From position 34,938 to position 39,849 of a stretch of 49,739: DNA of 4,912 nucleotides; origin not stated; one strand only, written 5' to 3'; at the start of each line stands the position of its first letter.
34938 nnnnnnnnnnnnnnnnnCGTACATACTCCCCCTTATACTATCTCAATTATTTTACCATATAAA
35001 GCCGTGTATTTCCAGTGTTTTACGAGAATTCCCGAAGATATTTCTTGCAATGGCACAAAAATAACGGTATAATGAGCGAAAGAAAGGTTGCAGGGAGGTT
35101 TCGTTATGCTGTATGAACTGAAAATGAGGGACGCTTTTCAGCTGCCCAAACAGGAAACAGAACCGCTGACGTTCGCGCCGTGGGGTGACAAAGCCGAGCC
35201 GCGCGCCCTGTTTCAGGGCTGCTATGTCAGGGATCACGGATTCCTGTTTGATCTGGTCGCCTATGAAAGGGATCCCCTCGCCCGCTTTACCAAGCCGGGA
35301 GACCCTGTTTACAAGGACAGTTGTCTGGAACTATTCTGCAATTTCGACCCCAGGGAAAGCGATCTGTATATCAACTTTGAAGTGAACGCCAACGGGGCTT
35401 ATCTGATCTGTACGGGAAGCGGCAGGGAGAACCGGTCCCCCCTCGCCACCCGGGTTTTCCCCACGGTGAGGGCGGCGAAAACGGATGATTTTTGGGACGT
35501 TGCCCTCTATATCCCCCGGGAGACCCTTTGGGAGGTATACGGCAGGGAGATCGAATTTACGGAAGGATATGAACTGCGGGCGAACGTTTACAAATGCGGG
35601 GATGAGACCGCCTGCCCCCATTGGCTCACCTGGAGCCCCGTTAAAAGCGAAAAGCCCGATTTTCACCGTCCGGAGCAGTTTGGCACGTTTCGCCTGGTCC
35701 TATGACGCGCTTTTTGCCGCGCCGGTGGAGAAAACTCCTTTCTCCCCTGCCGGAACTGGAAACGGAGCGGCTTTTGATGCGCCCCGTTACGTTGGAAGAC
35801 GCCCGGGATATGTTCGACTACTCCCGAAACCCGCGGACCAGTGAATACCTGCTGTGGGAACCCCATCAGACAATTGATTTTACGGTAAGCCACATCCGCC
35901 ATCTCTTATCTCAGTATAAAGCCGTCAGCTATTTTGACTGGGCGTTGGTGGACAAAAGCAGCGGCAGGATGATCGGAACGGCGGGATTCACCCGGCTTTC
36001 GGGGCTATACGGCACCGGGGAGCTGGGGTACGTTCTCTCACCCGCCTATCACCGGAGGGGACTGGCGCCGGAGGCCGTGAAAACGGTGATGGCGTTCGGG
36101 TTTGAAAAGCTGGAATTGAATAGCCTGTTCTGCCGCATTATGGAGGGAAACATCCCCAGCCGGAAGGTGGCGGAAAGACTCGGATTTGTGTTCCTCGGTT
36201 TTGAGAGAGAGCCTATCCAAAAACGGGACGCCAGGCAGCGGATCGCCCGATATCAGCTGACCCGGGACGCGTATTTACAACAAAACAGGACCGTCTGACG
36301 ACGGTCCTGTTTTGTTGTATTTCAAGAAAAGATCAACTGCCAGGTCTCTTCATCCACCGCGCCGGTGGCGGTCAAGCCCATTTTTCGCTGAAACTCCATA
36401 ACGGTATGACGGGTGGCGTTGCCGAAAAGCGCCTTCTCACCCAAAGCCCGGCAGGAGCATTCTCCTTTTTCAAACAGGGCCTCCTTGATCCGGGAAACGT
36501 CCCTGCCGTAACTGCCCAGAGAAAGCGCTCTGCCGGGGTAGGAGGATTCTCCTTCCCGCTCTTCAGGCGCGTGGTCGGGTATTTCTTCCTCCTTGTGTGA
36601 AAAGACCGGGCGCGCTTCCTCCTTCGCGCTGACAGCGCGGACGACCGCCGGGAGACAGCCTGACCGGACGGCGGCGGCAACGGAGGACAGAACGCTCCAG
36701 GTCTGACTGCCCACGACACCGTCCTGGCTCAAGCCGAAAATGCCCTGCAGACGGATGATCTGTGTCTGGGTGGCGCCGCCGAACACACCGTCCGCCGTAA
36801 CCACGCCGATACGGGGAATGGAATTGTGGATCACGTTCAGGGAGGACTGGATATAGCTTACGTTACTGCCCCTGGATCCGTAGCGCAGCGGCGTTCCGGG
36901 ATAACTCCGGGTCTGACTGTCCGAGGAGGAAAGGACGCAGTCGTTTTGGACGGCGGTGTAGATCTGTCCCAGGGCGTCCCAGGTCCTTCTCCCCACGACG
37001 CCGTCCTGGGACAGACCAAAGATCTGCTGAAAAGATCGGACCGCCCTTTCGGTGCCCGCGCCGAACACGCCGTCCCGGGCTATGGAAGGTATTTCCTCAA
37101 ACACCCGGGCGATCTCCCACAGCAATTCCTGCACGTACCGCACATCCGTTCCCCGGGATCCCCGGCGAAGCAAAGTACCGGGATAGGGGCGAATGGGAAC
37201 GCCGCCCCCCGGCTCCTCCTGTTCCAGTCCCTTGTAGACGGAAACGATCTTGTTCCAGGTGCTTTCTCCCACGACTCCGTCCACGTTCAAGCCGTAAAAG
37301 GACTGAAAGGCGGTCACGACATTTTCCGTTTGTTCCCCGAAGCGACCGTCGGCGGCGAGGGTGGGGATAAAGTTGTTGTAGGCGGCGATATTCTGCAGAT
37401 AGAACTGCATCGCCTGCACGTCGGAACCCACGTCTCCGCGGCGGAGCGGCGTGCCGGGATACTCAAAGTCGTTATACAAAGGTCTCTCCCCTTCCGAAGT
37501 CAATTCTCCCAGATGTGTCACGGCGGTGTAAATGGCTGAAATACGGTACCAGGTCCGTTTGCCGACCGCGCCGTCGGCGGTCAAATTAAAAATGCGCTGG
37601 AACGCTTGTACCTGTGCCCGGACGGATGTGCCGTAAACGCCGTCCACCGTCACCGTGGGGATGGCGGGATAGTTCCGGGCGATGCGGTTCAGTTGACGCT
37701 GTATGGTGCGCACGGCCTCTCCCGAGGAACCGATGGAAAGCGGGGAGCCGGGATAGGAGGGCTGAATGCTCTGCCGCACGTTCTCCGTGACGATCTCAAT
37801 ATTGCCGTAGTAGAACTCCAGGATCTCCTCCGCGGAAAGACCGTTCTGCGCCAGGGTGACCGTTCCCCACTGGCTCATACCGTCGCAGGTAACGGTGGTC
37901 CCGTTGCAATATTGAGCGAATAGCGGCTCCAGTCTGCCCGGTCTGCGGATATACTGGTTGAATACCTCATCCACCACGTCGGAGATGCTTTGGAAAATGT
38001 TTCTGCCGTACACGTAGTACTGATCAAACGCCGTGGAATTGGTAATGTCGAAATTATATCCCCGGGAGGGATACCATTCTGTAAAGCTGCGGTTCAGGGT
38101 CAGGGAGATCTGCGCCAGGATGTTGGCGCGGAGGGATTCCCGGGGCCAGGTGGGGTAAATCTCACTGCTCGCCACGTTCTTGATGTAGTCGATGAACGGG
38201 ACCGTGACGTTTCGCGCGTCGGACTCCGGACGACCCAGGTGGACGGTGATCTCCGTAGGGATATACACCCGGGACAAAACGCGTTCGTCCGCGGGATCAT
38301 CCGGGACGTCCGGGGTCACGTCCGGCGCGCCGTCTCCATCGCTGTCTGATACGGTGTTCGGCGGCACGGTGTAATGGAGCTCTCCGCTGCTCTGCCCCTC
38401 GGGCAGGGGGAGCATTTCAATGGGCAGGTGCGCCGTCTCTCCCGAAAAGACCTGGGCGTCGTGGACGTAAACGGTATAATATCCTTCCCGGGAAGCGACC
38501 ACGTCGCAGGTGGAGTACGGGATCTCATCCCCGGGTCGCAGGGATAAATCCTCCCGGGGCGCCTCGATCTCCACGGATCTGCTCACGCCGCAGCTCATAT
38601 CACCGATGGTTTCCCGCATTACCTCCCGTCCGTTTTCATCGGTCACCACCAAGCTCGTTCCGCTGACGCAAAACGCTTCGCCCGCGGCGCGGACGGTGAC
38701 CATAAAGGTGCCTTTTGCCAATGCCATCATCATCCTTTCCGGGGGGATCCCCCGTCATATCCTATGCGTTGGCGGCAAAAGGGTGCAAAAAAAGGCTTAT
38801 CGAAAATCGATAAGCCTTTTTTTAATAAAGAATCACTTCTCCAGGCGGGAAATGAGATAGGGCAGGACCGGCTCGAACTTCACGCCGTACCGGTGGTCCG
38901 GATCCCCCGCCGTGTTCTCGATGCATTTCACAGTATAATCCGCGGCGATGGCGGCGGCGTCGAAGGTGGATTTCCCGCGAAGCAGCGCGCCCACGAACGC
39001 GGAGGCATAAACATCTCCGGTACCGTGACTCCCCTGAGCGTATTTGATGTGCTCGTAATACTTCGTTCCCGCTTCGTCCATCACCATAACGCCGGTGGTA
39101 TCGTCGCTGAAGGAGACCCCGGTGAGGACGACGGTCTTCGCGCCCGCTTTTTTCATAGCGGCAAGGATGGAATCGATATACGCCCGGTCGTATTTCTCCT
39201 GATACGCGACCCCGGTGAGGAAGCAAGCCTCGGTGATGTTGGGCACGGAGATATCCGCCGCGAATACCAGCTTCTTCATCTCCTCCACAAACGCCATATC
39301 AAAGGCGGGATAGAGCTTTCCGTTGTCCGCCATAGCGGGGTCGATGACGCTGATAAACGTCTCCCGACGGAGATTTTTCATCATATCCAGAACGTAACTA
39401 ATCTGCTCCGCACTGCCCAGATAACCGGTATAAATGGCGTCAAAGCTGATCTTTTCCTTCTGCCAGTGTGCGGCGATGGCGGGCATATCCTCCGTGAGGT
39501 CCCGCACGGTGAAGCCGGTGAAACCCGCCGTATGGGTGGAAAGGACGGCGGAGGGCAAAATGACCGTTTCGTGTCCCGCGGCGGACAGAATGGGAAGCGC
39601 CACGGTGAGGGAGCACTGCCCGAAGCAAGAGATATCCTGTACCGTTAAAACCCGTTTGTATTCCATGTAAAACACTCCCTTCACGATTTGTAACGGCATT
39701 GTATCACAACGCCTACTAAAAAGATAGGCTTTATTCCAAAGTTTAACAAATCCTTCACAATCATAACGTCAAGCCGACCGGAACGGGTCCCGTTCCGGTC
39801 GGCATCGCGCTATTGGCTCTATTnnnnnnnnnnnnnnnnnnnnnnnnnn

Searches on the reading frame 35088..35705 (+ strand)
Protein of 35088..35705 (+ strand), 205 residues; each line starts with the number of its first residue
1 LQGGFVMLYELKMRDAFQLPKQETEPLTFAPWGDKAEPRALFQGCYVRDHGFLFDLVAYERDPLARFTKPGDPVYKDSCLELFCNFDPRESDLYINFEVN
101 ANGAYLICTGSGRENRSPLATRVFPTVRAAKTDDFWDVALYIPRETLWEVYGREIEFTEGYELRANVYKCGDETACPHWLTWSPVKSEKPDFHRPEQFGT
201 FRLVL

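Call 16: search_protein_families(library=pfam, proteins=[window:35088-35705:+], max_evalue=0.01)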
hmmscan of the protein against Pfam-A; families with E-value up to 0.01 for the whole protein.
window:35088-35705:+ (205 aa): 1 family
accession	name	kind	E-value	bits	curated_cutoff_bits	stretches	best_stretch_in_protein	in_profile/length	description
PF16011.10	CBM9_2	-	2.4e-34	119.3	25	1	38-202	29-198/199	Carbohydrate-binding family 9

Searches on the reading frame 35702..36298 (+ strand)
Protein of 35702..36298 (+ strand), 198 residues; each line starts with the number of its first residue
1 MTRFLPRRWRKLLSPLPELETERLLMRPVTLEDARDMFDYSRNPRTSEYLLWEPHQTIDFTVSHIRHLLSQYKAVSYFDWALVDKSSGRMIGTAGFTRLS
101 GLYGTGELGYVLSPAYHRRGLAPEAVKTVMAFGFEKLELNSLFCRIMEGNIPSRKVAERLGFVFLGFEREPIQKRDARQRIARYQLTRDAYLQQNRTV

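Call 16: search_protein_families(library=pfam, proteins=[window:35702-36298:+], max_evalue=0.01)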
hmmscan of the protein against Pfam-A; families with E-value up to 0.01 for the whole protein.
window:35702-36298:+ (198 aa): 3 families
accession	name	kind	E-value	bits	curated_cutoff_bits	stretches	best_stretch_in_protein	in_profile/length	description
PF13302.13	Acetyltransf_3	-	3.2e-30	106.1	25.4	1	23-163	1-138/138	Acetyltransferase (GNAT) domain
PF00583.31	Acetyltransf_1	-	3.8e-10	40.5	20.7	1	81-162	35-116/116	Acetyltransferase (GNAT) family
PF13420.13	Acetyltransf_4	-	4.4e-06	27.2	24.3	1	41-174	16-146/155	Acetyltransferase (GNAT) domain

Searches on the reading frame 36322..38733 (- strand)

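Call 16: search_protein_families(library=pfam, proteins=[window:36322-38733:-], max_evalue=0.01)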
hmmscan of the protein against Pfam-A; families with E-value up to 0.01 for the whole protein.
window:36322-38733:- (803 aa): 3 families
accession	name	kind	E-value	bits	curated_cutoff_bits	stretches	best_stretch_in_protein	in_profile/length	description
PF01471.23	PG_binding_1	-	8.9e-71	234.4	23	5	436-496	2-57/57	Putative peptidoglycan binding domain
PF09374.15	PG_binding_3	-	3.6e-07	30.7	24.6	0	563-589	1-32/76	Predicted Peptidoglycan domain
PF08486.15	SpoIID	-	0.00016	22.6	23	1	177-257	10-90/97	Stage II sporulation protein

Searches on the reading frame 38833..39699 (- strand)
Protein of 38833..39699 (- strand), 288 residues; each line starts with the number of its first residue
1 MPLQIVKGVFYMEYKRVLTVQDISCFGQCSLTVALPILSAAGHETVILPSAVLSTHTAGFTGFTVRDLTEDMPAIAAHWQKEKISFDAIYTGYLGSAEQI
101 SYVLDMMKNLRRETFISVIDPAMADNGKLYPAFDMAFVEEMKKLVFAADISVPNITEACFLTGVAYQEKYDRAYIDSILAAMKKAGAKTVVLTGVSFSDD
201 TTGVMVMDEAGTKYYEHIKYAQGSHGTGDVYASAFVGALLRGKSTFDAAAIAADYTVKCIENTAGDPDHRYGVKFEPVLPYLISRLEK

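Call 16: search_protein_families(library=pfam, proteins=[window:38833-39699:-], max_evalue=0.01)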
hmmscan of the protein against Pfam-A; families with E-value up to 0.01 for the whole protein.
window:38833-39699:- (288 aa): 2 families
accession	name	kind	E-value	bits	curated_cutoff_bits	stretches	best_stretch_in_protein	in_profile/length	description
PF08543.17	Phos_pyr_kin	-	4e-21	75.9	27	1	81-263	56-235/246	Phosphomethylpyrimidine kinase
PF00294.29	PfkB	-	3.1e-07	30.5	25.8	1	135-253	172-283/302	pfkB family carbohydrate kinase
